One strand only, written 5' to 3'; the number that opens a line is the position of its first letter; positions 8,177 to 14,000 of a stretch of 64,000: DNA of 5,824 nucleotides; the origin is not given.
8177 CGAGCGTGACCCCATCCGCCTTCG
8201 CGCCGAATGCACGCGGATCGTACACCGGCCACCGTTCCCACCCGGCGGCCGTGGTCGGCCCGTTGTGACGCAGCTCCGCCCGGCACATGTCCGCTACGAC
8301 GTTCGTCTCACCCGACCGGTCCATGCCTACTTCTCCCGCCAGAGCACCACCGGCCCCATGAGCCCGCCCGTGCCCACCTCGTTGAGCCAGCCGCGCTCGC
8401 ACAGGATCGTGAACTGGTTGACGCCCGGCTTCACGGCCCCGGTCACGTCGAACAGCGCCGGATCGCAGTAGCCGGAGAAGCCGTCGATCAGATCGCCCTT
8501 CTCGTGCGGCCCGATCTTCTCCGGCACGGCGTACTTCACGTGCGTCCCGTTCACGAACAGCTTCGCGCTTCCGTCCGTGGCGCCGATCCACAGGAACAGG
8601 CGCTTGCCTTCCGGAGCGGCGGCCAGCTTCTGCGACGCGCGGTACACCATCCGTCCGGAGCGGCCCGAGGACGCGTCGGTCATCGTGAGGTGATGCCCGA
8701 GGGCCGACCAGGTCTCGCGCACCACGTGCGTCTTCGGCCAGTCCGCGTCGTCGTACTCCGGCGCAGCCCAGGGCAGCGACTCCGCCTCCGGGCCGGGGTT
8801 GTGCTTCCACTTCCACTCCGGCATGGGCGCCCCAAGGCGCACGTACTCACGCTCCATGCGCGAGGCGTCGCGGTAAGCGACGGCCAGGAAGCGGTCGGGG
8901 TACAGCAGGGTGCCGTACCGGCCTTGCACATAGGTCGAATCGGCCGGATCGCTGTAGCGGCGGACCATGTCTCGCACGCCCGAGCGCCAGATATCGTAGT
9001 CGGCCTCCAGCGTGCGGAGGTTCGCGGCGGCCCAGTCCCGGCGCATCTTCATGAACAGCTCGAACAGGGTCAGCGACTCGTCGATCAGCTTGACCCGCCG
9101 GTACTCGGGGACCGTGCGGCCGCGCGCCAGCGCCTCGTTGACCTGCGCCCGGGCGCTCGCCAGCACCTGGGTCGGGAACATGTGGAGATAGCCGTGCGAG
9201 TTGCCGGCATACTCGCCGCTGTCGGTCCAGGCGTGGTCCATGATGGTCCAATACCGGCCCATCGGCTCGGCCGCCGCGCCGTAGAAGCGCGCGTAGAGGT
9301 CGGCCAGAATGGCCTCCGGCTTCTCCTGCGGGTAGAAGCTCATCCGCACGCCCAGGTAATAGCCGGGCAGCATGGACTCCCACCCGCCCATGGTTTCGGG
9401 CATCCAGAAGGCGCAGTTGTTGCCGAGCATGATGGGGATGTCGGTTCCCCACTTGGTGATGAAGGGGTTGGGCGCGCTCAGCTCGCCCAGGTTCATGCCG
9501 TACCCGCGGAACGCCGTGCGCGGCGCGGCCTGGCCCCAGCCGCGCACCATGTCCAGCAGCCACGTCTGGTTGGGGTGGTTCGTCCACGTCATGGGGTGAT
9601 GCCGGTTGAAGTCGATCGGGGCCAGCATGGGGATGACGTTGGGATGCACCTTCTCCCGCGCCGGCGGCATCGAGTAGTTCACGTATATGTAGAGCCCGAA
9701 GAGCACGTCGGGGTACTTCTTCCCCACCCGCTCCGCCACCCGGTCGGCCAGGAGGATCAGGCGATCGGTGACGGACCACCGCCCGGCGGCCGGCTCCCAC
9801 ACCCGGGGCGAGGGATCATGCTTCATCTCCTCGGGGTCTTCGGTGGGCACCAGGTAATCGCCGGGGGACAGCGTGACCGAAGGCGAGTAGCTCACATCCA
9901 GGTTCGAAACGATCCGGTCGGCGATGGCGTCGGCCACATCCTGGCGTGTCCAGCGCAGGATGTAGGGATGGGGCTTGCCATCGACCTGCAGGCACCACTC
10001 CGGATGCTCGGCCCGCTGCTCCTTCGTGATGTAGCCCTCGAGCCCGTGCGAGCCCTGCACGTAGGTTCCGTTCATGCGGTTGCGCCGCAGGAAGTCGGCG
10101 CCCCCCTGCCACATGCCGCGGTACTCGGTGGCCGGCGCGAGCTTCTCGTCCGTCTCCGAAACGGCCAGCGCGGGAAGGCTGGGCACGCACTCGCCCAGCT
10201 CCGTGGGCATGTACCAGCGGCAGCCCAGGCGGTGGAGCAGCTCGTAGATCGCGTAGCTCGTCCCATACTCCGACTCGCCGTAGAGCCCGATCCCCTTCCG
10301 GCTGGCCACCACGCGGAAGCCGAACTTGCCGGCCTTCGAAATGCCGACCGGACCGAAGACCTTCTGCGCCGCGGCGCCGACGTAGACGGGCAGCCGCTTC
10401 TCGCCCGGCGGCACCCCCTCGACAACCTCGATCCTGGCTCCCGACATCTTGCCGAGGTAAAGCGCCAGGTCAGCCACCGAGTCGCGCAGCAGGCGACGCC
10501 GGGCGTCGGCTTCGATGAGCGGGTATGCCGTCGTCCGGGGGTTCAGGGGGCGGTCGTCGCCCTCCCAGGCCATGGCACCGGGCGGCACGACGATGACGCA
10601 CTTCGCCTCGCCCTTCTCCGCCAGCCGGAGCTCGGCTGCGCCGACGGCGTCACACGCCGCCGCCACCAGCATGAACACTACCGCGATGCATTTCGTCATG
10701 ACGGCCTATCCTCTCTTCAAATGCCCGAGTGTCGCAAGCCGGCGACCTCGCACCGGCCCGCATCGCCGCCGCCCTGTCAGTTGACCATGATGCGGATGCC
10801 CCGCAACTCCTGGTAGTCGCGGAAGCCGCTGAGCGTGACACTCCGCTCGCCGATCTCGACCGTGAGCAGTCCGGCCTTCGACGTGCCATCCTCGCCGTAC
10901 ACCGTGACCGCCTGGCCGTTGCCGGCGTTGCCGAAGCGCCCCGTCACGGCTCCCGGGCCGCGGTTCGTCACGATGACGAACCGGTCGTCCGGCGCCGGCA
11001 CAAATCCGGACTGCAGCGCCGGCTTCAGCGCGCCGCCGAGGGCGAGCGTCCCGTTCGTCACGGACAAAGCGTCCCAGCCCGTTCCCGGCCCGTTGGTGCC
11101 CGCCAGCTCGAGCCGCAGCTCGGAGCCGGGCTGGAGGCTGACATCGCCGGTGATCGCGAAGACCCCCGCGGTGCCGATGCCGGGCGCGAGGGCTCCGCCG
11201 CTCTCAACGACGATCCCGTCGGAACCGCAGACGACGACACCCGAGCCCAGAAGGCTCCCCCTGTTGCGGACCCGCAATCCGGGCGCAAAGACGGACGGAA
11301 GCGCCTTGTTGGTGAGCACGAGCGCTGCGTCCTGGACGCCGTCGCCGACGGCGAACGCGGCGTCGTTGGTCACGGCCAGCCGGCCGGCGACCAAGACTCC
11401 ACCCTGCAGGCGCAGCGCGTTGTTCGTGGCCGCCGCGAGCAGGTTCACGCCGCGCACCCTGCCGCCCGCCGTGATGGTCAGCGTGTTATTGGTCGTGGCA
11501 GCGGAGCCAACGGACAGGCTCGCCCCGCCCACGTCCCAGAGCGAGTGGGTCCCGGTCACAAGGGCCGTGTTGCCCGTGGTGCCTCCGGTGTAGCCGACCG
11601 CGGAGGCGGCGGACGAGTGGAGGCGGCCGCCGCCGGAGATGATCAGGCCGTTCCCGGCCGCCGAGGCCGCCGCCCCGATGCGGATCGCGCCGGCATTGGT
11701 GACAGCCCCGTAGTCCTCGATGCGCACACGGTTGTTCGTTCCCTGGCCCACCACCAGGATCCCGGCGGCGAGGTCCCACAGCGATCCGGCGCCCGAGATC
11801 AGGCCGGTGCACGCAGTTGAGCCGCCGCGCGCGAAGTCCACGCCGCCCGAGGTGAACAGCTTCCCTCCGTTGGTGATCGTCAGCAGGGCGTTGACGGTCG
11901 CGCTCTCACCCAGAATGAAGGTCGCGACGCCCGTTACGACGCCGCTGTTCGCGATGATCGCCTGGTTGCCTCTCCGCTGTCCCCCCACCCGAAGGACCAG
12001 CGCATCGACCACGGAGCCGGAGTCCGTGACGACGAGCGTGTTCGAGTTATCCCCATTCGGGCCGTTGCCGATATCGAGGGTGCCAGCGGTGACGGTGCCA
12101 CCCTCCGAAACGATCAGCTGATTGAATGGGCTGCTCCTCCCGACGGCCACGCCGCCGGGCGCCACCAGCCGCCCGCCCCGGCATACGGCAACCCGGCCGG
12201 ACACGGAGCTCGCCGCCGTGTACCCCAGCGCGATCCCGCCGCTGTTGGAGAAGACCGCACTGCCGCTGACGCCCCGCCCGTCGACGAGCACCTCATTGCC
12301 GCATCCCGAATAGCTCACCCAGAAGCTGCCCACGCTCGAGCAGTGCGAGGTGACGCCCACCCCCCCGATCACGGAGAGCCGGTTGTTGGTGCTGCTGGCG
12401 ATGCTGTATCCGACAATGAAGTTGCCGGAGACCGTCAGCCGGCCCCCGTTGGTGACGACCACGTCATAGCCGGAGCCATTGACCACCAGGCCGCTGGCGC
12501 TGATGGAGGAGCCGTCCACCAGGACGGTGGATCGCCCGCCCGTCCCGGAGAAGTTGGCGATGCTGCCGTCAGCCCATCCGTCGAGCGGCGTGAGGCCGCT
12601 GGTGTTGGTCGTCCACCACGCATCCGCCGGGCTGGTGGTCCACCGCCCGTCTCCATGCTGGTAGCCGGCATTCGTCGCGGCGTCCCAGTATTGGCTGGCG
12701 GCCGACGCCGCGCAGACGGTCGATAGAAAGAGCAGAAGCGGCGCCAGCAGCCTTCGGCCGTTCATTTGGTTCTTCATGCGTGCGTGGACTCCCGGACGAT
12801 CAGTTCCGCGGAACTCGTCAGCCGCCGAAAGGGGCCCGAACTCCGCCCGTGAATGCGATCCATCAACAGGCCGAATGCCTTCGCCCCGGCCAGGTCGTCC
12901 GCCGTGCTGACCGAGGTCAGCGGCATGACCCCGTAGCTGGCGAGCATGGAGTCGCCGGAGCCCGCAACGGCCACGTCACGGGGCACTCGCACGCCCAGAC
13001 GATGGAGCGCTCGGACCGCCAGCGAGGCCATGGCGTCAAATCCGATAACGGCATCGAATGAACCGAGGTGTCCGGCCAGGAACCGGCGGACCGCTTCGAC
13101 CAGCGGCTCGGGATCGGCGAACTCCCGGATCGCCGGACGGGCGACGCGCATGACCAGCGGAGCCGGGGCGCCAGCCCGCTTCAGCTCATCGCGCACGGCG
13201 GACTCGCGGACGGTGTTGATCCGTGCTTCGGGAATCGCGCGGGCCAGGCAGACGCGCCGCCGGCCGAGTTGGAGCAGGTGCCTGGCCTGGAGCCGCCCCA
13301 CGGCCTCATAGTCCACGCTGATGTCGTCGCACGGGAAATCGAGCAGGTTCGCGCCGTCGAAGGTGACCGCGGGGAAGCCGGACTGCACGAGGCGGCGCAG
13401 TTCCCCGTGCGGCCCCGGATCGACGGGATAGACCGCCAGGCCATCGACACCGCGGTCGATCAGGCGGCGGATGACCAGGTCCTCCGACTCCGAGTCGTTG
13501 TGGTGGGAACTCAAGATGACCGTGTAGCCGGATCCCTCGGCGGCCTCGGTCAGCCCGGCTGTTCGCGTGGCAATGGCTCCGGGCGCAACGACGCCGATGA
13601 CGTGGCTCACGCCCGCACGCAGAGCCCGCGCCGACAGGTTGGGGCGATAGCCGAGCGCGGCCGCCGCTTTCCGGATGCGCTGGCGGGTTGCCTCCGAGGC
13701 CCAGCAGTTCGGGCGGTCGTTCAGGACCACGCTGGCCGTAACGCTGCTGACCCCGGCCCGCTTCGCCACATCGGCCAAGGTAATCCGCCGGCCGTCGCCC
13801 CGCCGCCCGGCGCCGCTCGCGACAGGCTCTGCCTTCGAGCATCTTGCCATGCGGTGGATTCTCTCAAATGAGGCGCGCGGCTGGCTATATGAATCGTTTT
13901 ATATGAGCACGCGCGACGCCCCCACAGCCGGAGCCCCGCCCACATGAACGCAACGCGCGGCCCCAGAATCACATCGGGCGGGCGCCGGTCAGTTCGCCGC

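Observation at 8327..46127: Expanded DUF4838-like family (3 paralogs) co-localised with a second paralogous family of ~860-910 aa secreted proteins of unknown function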

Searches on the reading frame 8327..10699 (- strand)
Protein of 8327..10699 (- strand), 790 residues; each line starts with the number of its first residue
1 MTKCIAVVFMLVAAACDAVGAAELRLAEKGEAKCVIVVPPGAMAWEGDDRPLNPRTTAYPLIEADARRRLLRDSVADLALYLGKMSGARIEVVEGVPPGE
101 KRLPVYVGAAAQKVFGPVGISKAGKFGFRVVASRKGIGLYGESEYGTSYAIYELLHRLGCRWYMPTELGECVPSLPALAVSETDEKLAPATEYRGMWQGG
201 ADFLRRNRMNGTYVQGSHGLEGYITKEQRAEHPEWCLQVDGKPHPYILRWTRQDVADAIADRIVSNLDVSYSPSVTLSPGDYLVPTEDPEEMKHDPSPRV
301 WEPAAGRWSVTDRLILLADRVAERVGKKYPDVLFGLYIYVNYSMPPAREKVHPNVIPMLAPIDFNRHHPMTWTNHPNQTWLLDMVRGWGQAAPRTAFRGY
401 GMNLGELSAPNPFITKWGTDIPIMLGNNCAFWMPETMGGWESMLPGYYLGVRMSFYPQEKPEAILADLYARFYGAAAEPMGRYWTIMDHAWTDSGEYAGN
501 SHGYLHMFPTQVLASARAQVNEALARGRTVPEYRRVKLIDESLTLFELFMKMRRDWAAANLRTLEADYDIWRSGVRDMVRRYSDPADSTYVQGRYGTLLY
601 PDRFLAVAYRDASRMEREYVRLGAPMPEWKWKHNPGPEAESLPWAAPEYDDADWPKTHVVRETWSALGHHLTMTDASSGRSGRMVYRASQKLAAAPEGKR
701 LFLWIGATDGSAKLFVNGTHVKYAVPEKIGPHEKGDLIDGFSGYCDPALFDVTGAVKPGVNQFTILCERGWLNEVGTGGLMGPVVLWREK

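Call 4: search_protein_families(library=pfam, proteins=[window:8327-10699:-], max_evalue=0.1)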
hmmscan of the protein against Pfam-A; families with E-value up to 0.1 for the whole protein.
window:8327-10699:- (790 aa): 3 families
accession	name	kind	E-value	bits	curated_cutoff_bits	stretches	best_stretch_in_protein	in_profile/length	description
PF16126.11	DUF4838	-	2.8e-31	109.3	26.6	1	165-483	2-323/325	Domain of unknown function (DUF4838)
PF13592.12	HTH_33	-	0.0094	16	25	0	150-166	26-42/60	Winged helix-turn helix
PF02886.23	LBP_BPI_CETP_C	-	0.037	13.9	23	1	517-553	197-233/238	LBP / BPI / CETP family, C-terminal domain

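Call 28: search_protein_families(library=ncbifam, proteins=[window:8327-10699:-], max_evalue=0.01)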
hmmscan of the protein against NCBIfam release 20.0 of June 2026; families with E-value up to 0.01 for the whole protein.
window:8327-10699:- (790 aa): 1 family
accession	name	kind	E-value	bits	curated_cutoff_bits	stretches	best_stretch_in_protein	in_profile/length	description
NF041463.1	GalB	equivalog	0.0045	14.8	900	1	630-721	76-173/869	beta-galactosidase GalB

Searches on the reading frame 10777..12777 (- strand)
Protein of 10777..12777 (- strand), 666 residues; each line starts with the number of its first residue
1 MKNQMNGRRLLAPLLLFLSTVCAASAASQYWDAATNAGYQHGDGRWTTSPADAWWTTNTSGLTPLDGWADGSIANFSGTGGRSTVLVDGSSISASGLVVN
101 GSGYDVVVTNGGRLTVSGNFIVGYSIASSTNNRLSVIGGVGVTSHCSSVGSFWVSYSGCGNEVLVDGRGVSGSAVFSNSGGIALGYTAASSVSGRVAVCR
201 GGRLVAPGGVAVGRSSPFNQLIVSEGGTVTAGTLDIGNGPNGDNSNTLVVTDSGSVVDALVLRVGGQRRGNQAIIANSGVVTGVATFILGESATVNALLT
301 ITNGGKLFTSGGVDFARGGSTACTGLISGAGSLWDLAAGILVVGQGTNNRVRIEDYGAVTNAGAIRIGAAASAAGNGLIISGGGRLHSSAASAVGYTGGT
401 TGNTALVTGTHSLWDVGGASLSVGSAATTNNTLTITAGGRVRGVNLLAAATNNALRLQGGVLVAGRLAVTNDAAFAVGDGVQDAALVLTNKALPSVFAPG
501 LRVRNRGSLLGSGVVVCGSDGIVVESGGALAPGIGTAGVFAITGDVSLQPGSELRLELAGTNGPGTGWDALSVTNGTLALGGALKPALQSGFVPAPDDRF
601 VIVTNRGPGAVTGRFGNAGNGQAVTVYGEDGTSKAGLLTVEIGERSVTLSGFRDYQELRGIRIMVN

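Call 14: search_protein_families(library=pfam, proteins=[window:10777-12777:-], max_evalue=0.001)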
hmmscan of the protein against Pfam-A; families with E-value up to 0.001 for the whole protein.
window:10777-12777:- (666 aa): 0 families

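Call 28: search_protein_families(library=ncbifam, proteins=[window:10777-12777:-], max_evalue=0.01)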
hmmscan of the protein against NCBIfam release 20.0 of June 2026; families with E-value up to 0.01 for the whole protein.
window:10777-12777:- (666 aa): 1 family
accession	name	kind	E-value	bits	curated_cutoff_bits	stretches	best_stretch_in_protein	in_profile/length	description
TIGR04393.1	rpt_T5SS_PEPC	repeat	0.0076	16.2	23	0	393-442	3-48/49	T5SS/PEP-CTERM-associated repeat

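Call 65: search_protein_families(library=pfam, proteins=[window:10777-12777:-], max_evalue=1)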
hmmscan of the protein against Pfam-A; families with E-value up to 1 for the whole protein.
window:10777-12777:- (666 aa): 1 family
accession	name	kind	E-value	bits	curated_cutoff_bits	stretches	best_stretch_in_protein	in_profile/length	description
PF14433.11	SUKH-3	-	0.027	15.1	23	1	272-329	86-146/146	SUKH-3 immunity protein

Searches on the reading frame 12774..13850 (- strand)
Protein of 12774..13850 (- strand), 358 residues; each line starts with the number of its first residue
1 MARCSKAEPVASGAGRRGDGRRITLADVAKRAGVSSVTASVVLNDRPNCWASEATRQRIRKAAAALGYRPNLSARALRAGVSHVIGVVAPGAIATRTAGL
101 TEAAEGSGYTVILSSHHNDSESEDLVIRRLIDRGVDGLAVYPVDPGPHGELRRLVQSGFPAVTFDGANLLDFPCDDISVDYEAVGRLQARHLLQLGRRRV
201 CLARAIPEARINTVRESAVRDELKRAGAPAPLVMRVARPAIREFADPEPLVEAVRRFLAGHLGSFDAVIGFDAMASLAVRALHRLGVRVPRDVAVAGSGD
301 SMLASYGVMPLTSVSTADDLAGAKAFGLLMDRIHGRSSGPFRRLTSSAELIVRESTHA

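Call 14: search_protein_families(library=pfam, proteins=[window:12774-13850:-], max_evalue=0.001)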
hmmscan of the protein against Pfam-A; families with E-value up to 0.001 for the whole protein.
window:12774-13850:- (358 aa): 4 families
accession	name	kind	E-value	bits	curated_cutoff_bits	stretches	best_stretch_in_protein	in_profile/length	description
PF13377.12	Peripla_BP_3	-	1.3e-20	74.6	26.5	1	189-356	1-167/167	Periplasmic binding protein-like domain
PF13407.12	Peripla_BP_4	-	1.2e-14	55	35.1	1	98-297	18-215/258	Periplasmic binding protein domain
PF00356.27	LacI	-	7.7e-14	51.7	27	1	24-71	1-46/46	Bacterial regulatory proteins, lacI family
PF00532.27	Peripla_BP_1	-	1.9e-09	37.9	22.2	1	97-337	20-266/281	Periplasmic binding proteins and sugar binding domain of LacI family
